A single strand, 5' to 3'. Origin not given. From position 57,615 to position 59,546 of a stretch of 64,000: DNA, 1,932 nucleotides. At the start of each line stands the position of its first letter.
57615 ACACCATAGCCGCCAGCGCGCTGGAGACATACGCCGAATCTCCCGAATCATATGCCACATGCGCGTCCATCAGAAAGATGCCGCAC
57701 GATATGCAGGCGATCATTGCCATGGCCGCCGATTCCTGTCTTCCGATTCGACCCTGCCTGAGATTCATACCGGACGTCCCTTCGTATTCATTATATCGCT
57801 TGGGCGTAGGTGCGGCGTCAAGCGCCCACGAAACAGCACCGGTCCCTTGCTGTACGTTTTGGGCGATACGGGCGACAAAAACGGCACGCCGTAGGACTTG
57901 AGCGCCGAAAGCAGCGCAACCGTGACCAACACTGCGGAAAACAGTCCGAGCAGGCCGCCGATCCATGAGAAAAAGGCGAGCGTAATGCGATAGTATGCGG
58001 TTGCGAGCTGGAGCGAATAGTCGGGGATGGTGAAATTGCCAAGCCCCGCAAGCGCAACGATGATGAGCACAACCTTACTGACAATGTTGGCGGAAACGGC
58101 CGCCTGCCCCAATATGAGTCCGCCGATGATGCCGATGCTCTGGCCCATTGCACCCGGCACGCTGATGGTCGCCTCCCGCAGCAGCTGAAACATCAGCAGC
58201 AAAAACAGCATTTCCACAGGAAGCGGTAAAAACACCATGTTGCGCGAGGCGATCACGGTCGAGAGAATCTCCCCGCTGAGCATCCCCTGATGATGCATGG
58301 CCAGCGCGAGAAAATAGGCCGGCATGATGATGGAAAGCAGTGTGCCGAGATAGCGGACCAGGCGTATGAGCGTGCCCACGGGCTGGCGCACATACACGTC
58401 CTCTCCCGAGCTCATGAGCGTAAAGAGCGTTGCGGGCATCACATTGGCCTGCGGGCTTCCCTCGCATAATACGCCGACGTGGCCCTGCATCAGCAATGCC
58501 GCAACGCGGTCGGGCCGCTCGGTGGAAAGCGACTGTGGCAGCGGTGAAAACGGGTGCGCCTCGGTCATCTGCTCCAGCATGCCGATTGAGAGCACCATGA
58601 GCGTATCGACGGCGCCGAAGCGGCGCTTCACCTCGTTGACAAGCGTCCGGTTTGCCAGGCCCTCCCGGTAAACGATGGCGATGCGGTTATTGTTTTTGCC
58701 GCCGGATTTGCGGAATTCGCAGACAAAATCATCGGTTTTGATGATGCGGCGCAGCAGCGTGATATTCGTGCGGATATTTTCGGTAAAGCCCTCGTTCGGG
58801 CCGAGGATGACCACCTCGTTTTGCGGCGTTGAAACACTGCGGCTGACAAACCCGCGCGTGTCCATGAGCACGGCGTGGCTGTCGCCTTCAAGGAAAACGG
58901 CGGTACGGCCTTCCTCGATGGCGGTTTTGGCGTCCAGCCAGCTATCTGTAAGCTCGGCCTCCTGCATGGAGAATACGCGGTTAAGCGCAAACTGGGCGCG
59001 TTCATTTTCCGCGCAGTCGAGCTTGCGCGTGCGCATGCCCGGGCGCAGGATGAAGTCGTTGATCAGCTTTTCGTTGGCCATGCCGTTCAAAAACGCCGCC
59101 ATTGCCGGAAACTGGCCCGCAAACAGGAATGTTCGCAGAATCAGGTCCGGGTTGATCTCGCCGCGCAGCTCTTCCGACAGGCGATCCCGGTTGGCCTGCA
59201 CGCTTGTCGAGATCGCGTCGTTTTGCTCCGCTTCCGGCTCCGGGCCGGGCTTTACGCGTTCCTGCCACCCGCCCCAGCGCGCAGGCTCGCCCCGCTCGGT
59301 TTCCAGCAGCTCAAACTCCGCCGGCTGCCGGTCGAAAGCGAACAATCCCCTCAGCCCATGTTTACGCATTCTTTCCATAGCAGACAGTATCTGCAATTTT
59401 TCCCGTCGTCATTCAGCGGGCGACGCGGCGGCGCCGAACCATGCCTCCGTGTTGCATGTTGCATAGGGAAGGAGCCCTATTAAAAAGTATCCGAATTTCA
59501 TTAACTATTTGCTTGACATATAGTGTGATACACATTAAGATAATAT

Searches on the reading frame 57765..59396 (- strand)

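Call 100: search_protein_families(library=pfam, proteins=[window:57765-59396:-], max_evalue=0.00001)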
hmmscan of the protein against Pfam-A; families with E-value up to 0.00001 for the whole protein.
window:57765-59396:- (543 aa): 1 family
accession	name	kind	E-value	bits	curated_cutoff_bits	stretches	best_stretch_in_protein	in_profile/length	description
PF03323.18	GerA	-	3.8e-136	454.7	27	1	76-526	6-457/466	Bacillus/Clostridium GerA spore germination protein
